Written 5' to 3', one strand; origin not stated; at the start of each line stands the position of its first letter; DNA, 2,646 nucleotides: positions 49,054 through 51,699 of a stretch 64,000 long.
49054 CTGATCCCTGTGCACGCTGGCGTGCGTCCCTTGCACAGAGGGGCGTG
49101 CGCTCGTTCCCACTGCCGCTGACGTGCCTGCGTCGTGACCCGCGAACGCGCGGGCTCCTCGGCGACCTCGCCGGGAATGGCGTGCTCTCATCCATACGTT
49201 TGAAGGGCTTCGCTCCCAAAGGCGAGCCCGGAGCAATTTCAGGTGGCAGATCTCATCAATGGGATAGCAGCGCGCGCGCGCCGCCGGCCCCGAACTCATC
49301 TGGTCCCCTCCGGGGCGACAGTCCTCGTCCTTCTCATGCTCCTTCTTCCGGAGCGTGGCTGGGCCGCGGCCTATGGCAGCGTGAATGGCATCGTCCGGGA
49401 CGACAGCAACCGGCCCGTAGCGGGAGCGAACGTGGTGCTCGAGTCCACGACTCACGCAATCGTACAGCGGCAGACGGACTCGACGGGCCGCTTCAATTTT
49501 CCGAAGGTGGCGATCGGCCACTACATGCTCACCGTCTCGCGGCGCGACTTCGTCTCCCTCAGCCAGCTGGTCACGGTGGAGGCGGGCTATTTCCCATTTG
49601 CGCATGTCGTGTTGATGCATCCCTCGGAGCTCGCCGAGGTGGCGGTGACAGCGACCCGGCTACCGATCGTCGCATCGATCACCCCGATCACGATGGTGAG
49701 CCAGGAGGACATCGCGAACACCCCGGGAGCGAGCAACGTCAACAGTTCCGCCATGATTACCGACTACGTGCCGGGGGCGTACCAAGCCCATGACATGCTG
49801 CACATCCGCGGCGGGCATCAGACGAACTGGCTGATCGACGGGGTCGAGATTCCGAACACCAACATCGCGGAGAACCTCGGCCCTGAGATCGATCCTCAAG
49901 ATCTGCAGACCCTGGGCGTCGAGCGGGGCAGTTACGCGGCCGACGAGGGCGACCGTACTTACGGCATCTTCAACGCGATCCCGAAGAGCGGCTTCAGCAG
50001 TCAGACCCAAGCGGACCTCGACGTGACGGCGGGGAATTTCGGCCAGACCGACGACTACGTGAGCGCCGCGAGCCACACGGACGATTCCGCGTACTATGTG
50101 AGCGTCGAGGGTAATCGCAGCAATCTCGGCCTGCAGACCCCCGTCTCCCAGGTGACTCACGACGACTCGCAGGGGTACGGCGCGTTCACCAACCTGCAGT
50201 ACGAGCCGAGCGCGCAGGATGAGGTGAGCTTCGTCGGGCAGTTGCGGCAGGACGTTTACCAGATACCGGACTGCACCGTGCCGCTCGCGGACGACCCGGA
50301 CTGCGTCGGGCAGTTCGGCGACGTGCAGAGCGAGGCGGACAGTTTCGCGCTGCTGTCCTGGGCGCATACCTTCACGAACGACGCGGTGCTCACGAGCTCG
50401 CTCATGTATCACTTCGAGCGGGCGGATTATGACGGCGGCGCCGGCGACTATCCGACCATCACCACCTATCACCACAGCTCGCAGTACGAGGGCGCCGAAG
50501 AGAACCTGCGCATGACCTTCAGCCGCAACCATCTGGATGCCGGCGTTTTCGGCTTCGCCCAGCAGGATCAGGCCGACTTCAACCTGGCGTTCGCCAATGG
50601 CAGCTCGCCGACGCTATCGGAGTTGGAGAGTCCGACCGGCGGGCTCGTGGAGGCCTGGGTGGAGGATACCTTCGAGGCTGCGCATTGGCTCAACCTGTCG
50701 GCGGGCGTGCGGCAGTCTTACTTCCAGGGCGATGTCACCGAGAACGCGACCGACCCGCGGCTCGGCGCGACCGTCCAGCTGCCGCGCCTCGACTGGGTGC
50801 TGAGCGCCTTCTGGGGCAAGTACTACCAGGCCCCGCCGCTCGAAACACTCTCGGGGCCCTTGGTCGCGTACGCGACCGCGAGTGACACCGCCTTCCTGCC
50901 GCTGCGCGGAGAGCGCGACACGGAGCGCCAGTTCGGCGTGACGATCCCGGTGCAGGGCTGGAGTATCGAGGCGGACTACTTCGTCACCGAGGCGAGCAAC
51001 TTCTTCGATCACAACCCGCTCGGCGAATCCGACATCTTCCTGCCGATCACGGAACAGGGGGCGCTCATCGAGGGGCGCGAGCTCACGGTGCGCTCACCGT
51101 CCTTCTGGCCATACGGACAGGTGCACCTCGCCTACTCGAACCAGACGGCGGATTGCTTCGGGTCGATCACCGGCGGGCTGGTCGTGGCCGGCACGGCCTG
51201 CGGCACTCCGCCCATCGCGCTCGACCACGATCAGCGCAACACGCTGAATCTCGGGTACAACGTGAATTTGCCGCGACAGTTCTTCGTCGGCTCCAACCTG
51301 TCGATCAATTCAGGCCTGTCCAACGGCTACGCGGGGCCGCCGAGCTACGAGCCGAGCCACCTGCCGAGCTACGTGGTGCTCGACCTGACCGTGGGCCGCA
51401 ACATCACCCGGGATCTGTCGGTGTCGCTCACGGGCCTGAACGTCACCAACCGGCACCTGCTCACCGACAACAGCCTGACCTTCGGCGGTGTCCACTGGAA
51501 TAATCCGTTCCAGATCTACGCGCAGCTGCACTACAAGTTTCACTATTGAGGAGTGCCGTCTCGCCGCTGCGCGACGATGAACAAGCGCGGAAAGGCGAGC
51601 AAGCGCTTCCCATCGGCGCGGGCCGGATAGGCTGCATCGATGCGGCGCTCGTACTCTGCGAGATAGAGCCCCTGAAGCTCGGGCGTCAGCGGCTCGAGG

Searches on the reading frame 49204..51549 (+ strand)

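Call 80: search_protein_families(library=pfam, proteins=[window:49204-51549:+], max_evalue=0.001)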
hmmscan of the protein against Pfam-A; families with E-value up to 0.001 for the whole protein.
window:49204-51549:+ (781 aa): 6 families
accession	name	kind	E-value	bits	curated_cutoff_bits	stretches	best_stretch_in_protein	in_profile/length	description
PF00593.30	TonB_dep_Rec_b-barrel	-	1.1e-16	62.2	27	1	376-747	58-436/436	TonB dependent receptor-like, beta-barrel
PF13620.12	CarboxypepD_reg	-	1.7e-14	54.3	32.3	1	59-128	1-72/82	Carboxypeptidase regulatory-like domain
PF13715.12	CarbopepD_reg_2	-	2.6e-07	31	32.2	1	61-129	2-68/88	CarboxypepD_reg-like domain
PF07715.20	Plug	-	1.1e-05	26.3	23.9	1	160-252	7-103/107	TonB-dependent Receptor Plug Domain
PF17210.9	SdrD_B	-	0.00015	22.4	29.7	1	61-113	14-66/112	SdrD B-like domain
PF14686.12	fn3_3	-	0.00073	19.7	24.4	0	90-128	30-70/75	Polysaccharide lyase family 4, domain II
